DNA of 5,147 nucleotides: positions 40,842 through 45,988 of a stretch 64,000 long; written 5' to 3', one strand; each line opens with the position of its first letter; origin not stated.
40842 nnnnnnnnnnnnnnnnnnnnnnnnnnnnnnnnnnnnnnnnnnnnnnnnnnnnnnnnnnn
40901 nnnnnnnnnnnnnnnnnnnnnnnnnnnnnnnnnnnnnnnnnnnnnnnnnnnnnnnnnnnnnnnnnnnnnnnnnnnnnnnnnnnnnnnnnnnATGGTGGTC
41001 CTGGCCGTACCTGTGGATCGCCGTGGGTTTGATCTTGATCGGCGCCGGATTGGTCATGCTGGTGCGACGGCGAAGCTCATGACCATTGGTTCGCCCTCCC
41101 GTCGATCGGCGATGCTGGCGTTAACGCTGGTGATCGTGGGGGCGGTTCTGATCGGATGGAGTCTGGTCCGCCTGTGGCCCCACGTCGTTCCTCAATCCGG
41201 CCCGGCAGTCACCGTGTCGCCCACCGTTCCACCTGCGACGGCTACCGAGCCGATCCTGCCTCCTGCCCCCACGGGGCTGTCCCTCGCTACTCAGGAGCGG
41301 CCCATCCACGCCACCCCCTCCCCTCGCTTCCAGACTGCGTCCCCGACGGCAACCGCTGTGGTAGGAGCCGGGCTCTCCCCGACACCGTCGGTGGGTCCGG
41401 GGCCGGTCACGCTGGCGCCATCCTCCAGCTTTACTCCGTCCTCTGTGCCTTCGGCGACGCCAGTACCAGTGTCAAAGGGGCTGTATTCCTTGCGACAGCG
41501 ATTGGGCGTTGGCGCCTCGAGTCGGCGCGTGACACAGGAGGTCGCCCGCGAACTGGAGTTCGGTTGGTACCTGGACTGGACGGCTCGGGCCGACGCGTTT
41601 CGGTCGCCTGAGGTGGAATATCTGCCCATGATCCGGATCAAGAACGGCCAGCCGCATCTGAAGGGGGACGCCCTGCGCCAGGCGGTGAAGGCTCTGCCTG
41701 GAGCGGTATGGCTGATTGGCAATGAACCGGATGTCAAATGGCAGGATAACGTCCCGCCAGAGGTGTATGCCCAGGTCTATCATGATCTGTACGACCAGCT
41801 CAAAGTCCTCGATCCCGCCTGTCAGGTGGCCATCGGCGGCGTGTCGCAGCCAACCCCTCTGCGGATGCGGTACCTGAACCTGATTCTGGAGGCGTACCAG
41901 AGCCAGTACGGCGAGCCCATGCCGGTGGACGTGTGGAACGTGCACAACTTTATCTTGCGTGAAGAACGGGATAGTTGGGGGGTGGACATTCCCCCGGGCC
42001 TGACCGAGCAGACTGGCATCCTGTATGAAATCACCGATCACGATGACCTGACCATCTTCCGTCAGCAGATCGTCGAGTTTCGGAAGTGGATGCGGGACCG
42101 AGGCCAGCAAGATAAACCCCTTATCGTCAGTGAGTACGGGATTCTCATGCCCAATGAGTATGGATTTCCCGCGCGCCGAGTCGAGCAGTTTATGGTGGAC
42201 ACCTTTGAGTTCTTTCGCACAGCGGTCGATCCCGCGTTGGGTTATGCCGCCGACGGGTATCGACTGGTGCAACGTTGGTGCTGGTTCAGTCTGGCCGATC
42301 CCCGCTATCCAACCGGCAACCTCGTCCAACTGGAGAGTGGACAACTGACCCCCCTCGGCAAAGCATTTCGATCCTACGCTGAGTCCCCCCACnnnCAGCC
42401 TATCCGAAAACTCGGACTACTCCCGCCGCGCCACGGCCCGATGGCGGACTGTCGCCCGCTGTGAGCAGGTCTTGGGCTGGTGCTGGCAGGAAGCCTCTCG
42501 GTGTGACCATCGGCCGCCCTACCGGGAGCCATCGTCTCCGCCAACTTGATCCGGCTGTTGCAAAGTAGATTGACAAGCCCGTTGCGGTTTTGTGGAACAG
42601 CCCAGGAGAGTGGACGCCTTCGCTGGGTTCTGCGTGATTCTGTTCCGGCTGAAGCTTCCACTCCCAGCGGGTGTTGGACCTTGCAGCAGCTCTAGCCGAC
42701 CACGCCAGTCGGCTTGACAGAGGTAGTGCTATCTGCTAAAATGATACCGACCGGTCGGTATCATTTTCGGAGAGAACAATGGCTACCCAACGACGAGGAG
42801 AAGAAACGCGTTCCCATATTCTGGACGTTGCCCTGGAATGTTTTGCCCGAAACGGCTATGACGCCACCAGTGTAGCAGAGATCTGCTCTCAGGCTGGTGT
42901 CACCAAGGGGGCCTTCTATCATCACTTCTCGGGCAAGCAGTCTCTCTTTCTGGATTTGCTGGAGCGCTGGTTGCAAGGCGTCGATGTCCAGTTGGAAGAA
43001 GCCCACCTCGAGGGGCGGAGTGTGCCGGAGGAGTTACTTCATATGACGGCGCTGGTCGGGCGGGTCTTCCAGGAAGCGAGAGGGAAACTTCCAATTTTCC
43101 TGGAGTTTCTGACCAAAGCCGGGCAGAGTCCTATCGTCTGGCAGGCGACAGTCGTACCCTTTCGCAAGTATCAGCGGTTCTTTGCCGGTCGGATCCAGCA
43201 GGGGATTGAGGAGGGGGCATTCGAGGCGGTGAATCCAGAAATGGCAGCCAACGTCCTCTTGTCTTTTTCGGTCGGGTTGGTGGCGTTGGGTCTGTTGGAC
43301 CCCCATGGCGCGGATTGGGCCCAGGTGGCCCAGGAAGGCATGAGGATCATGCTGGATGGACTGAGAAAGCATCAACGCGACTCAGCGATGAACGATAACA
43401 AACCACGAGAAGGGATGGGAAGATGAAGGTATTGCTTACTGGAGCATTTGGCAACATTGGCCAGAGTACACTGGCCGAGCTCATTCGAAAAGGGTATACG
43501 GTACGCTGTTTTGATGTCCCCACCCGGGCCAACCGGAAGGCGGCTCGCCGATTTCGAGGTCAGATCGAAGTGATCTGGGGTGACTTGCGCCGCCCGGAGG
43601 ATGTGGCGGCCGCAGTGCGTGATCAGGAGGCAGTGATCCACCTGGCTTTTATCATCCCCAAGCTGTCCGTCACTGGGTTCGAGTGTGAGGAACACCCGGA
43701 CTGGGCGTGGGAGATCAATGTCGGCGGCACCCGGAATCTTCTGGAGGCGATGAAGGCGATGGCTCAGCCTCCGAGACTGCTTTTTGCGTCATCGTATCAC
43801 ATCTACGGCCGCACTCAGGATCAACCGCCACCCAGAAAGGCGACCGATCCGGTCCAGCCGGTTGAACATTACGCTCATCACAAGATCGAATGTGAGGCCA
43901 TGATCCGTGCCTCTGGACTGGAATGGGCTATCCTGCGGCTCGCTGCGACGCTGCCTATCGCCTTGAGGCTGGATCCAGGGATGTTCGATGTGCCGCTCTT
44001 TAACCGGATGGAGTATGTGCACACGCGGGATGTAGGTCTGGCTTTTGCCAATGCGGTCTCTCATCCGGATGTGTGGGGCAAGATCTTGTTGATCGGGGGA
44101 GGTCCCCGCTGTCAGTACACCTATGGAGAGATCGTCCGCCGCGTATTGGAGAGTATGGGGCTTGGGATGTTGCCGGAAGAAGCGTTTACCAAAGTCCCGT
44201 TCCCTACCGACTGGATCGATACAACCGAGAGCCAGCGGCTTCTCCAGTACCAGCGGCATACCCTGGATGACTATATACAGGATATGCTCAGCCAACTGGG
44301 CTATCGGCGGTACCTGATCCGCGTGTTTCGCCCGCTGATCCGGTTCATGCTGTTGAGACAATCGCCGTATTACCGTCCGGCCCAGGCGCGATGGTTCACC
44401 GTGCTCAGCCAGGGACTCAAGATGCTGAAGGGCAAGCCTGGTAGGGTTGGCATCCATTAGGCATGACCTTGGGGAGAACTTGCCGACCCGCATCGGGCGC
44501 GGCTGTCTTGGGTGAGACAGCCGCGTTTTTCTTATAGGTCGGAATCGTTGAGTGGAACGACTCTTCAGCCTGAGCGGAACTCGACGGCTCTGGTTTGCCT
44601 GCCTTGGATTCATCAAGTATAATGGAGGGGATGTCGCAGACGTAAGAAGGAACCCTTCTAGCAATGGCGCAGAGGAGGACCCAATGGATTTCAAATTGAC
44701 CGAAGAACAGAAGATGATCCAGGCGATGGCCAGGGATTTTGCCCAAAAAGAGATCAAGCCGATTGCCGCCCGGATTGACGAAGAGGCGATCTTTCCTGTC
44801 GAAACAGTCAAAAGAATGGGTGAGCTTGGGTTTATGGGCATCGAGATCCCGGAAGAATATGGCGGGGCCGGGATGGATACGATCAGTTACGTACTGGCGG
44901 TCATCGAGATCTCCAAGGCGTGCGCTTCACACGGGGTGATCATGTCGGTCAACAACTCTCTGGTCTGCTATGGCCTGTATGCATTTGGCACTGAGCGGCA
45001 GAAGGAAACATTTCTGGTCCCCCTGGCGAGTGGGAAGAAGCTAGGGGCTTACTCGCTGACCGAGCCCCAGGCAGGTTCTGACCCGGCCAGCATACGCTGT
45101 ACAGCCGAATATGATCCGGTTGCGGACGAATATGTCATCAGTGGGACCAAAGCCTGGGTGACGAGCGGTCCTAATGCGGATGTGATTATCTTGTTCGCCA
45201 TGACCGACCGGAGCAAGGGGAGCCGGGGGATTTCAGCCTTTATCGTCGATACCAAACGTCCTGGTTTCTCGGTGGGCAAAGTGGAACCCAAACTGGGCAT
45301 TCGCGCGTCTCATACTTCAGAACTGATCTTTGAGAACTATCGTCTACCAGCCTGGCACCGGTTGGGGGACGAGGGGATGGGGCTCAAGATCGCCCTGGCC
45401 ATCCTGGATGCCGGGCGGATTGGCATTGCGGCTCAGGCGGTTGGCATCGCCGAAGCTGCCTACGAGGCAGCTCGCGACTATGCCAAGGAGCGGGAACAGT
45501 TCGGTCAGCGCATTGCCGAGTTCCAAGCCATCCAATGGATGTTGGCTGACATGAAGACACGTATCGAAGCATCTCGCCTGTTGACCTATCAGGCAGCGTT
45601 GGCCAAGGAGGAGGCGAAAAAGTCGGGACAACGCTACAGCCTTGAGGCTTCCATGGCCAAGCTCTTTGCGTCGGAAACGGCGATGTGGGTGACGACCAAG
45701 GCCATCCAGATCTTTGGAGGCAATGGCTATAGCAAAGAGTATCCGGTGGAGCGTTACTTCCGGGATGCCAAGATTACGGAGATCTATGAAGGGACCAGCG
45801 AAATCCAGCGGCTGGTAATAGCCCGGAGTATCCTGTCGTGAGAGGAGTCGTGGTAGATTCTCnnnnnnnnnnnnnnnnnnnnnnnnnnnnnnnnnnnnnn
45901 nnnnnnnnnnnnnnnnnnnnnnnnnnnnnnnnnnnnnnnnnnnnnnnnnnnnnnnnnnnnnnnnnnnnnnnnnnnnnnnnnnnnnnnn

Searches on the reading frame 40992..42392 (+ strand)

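Call 9: search_protein_families(library=pfam, proteins=[window:40992-42392:+], max_evalue=0.001)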
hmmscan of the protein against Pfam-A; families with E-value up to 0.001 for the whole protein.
window:40992-42392:+ (467 aa): 1 family
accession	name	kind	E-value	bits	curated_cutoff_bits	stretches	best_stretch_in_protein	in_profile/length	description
PF11790.14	Glyco_hydro_cc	-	1.9e-08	34.6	21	1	185-274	15-109/237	Glycosyl hydrolase catalytic core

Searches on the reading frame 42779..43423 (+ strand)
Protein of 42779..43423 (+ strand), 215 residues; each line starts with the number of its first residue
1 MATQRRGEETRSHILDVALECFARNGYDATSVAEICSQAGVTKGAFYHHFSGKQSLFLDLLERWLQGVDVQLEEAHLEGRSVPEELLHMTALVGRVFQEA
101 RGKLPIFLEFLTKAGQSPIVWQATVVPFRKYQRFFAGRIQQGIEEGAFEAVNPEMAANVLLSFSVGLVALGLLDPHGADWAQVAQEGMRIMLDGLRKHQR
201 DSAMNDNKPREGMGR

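Call 9: search_protein_families(library=pfam, proteins=[window:42779-43423:+], max_evalue=0.001)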
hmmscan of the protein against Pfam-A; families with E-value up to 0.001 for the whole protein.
window:42779-43423:+ (215 aa): 1 family
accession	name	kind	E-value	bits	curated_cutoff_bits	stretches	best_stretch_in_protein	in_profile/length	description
PF00440.29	TetR_N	-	1.9e-19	69.6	24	1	14-59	1-46/47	Bacterial regulatory proteins, tetR family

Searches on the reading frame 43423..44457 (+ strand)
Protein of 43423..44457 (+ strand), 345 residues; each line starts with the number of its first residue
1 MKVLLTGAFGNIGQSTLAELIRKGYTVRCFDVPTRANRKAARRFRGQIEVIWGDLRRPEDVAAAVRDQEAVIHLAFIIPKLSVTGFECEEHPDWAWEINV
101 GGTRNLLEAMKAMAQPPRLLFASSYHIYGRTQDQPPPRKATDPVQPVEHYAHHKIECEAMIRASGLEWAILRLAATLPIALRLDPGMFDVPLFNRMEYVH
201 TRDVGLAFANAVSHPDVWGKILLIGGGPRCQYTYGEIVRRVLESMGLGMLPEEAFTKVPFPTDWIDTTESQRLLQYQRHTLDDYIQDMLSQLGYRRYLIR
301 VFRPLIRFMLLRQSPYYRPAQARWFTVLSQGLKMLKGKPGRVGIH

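Call 9: search_protein_families(library=pfam, proteins=[window:43423-44457:+], max_evalue=0.001)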
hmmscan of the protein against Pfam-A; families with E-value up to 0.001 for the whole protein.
window:43423-44457:+ (345 aa): 7 families
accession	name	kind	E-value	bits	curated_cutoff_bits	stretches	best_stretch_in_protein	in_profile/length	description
PF01370.27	Epimerase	-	4.7e-26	92.1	20.9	1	3-173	1-169/240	NAD dependent epimerase/dehydratase family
PF13460.12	NAD_binding_10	-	3.9e-17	63.2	27.2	1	7-175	1-145/184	NAD(P)H-binding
PF16363.11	GDP_Man_Dehyd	-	8.1e-15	55.5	27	1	4-163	1-166/332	GDP-mannose 4,6 dehydratase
PF01073.25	3Beta_HSD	-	1.2e-14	54.4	22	1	5-164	2-160/280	3-beta hydroxysteroid dehydrogenase/isomerase family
PF04321.23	RmlD_sub_bind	-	3.2e-14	53.1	27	1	1-174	1-149/287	RmlD substrate binding domain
PF05368.20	NmrA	-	0.00026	21.1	27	0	2-238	4-227/298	NmrA-like family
PF07993.18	NAD_binding_4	-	0.00041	20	20.1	0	45-172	60-203/258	Male sterility protein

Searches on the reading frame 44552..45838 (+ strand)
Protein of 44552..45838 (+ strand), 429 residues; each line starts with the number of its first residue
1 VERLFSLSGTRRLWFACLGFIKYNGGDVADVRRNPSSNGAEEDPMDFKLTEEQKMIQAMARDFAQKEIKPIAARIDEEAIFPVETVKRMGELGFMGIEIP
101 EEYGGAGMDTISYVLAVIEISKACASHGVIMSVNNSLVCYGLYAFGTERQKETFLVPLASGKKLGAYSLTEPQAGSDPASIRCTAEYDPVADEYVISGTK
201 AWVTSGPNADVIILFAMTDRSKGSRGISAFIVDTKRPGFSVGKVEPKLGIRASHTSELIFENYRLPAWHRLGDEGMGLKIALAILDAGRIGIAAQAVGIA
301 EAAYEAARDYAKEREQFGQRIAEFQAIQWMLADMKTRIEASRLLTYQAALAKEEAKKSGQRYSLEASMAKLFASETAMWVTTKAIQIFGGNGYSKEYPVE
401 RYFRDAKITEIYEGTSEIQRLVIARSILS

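Call 9: search_protein_families(library=pfam, proteins=[window:44552-45838:+], max_evalue=0.001)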
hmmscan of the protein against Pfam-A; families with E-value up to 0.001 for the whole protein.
window:44552-45838:+ (429 aa): 5 families
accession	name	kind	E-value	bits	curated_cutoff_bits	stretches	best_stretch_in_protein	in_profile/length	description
PF00441.29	Acyl-CoA_dh_1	-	4.9e-53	179.8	22.4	1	275-428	1-150/150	Acyl-CoA dehydrogenase, C-terminal domain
PF02771.21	Acyl-CoA_dh_N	-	6.3e-42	142.9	22.9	1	50-162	1-113/113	Acyl-CoA dehydrogenase, N-terminal domain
PF08028.16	Acyl-CoA_dh_2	-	1.4e-30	106.8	22.7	1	290-416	1-133/134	Acyl-CoA dehydrogenase, C-terminal domain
PF02770.24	Acyl-CoA_dh_M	-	1.3e-26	93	33.3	1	166-262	1-96/97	Acyl-CoA dehydrogenase, middle domain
PF22924.1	ACOX_C_alpha1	-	2.2e-05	24.7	27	1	309-427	50-168/169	Acyl-CoA oxidase, C-alpha1 domain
